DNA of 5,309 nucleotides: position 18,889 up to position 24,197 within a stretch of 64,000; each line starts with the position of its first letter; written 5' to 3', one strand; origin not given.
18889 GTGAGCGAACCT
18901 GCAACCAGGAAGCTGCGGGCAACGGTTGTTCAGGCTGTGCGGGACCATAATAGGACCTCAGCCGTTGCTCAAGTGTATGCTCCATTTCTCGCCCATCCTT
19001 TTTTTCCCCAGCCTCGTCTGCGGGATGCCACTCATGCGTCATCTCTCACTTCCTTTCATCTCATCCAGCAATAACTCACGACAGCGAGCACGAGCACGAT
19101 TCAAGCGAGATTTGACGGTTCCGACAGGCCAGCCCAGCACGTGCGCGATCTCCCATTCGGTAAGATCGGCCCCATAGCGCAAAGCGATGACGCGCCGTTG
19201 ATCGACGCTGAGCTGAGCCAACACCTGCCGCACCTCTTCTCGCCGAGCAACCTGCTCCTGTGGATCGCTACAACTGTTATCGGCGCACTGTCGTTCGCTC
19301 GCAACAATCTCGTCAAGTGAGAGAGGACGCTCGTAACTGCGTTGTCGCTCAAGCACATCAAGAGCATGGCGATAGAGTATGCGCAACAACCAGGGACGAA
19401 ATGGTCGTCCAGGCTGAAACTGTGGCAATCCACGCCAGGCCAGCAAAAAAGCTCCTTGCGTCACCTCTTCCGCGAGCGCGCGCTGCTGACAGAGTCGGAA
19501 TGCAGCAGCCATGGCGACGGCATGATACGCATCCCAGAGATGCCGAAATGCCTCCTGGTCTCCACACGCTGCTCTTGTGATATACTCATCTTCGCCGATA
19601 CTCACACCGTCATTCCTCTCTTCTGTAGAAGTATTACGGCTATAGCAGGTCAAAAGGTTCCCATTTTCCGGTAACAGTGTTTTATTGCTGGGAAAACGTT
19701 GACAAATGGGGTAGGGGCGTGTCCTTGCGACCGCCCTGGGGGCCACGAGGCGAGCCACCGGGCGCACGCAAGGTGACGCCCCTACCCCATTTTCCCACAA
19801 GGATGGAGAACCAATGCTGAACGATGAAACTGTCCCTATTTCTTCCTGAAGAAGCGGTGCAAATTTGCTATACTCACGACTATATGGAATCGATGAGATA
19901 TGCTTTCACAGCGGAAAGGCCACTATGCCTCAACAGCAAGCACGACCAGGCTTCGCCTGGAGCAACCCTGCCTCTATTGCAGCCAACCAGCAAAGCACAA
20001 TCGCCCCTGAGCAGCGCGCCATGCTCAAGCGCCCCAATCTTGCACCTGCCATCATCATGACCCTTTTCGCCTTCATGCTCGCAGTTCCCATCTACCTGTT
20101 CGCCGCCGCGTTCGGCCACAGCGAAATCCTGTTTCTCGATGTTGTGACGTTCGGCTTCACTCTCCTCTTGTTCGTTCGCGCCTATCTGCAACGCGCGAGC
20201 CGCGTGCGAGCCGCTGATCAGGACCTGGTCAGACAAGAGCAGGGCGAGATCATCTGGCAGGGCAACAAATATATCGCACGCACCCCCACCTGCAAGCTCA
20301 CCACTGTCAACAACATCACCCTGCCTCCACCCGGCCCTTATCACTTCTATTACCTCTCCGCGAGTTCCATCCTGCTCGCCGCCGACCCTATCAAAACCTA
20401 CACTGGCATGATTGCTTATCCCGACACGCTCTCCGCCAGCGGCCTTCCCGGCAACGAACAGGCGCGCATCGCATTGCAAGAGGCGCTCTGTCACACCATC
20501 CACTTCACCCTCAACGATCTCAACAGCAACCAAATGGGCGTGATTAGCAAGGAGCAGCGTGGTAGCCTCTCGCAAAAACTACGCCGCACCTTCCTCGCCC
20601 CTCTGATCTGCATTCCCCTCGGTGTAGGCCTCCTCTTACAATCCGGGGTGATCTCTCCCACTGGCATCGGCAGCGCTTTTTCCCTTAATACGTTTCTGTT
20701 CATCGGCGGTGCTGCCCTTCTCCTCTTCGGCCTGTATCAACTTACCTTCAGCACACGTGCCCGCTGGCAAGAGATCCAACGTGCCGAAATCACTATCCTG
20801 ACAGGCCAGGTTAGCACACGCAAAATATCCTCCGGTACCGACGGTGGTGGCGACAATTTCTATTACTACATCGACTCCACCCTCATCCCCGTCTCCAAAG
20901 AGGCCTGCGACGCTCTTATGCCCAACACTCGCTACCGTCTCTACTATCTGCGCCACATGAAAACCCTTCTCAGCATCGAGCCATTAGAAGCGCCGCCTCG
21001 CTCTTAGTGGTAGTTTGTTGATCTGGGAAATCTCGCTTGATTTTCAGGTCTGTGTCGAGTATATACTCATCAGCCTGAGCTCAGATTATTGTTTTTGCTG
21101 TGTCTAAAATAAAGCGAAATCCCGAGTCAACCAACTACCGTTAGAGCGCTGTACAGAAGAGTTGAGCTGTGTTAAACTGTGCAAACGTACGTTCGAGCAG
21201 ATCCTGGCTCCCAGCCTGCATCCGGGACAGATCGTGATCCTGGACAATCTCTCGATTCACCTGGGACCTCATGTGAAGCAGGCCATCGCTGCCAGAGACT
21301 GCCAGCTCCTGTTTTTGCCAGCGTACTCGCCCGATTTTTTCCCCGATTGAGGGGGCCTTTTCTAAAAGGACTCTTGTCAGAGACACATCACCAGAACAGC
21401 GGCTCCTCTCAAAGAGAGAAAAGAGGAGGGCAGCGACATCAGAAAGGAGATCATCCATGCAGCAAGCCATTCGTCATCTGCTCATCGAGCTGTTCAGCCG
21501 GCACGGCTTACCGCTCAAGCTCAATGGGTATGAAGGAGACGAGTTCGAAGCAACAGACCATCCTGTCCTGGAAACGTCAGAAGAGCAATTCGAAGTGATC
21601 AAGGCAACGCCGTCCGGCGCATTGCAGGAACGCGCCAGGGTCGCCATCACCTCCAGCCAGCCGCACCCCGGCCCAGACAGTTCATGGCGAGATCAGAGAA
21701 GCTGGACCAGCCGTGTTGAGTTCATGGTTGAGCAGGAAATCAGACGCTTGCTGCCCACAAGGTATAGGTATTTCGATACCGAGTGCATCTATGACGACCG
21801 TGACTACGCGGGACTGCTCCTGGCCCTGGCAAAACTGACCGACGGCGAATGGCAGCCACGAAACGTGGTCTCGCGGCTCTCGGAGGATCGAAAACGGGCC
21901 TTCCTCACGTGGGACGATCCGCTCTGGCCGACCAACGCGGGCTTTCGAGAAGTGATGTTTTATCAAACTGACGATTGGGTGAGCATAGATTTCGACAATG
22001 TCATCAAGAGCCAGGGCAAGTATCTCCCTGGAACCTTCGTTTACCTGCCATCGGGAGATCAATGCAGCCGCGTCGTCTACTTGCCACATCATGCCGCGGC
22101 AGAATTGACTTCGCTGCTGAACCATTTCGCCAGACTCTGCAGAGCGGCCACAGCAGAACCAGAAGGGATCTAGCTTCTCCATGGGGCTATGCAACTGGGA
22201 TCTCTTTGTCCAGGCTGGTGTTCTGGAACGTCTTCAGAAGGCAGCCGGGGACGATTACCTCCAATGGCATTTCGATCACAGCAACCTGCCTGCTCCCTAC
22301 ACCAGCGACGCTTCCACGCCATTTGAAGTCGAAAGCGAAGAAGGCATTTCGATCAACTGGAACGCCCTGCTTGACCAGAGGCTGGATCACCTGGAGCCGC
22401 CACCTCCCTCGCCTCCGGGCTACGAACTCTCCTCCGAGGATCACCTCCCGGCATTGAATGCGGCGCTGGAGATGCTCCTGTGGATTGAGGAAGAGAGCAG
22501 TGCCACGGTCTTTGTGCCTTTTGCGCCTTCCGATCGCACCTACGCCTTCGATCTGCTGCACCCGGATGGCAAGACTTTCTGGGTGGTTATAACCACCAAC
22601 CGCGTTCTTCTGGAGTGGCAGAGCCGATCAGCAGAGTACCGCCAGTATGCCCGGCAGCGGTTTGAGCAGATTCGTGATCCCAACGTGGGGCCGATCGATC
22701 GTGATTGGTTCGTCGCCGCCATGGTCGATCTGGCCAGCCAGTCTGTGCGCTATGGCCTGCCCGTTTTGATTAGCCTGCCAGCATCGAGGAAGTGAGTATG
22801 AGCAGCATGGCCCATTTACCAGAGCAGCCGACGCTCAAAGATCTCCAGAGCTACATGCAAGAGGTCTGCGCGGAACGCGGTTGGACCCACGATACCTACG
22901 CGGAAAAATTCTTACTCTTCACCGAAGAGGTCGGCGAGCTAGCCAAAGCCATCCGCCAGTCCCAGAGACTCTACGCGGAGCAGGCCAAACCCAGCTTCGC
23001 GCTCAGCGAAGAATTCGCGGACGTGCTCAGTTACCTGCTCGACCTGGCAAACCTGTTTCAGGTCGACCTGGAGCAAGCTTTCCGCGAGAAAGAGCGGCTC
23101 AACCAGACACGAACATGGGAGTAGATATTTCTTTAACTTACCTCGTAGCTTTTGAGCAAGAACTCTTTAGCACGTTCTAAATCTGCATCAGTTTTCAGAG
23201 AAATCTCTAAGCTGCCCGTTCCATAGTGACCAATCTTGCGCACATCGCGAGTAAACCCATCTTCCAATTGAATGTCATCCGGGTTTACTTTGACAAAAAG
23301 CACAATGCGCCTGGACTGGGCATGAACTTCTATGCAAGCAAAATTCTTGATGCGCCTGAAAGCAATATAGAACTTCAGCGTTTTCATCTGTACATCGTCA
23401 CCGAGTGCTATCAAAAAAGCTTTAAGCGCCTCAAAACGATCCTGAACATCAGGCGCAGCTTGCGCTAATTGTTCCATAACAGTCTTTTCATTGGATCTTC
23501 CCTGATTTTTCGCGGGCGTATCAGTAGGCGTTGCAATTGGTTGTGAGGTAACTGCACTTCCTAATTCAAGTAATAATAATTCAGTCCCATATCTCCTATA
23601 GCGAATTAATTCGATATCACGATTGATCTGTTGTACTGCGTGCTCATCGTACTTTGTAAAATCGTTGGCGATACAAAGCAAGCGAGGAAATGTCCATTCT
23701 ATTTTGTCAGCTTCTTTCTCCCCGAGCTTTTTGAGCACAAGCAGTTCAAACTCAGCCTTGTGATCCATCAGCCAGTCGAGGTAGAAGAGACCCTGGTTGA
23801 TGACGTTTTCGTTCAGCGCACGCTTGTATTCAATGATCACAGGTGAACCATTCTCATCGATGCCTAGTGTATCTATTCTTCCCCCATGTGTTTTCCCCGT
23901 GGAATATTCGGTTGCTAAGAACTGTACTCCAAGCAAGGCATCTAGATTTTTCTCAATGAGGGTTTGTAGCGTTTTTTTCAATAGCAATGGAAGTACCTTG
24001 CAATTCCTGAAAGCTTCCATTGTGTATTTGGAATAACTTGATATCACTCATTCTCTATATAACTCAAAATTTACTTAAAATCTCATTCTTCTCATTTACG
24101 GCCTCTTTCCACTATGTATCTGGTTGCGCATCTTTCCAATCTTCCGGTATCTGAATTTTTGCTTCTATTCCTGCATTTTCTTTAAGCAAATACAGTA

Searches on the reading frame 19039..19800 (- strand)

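Call 38: search_protein_families(library=pfam, proteins=[window:19039-19800:-], max_evalue=0.001)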
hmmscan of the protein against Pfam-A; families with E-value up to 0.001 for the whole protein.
window:19039-19800:- (253 aa): 4 families
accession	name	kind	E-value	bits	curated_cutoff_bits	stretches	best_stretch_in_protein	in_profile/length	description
PF08281.18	Sigma70_r4_2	-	2.1e-14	53.3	25.7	1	187-240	1-54/54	Sigma-70, region 4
PF04545.22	Sigma70_r4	-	1.9e-12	47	24.1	1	193-242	1-50/50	Sigma-70, region 4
PF04542.20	Sigma70_r2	-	1.8e-11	44.1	24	1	88-154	1-69/71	Sigma-70 region 2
PF07638.17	Sigma70_ECF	-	1.3e-06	28.9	21.1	1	172-242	111-181/185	ECF sigma factor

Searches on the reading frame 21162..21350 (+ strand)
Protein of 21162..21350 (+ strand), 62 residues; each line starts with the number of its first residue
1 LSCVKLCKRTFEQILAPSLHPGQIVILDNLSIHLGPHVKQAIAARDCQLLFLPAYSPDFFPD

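Call 91: search_protein_families(library=pfam, proteins=[window:21162-21350:+], max_evalue=0.001)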
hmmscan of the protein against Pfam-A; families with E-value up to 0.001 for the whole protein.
window:21162-21350:+ (62 aa): 1 family
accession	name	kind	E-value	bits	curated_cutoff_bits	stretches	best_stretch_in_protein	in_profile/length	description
PF13358.12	DDE_3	-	1.5e-11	44.8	28.6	1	8-59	65-119/146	DDE superfamily endonuclease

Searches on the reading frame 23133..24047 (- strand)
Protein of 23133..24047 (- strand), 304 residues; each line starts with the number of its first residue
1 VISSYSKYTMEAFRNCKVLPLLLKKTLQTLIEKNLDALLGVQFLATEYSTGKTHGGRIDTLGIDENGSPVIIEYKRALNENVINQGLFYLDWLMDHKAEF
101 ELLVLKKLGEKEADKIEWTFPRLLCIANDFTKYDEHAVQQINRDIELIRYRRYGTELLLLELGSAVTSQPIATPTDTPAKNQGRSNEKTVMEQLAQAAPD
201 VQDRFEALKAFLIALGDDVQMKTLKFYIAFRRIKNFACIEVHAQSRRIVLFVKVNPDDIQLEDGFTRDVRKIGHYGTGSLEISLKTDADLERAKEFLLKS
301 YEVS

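Call 91: search_protein_families(library=pfam, proteins=[window:23133-24047:-], max_evalue=0.001)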
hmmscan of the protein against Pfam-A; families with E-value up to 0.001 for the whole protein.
window:23133-24047:- (304 aa): 2 families
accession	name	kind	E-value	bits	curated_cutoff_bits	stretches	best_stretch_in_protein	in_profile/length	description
PF18899.5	DUF5655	-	7.6e-10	39.3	24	1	192-303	3-108/109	Domain of unknown function (DUF5655)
PF01939.22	NucS_C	-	0.00027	21.4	24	0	27-97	5-74/124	Endonuclease NucS C-terminal domain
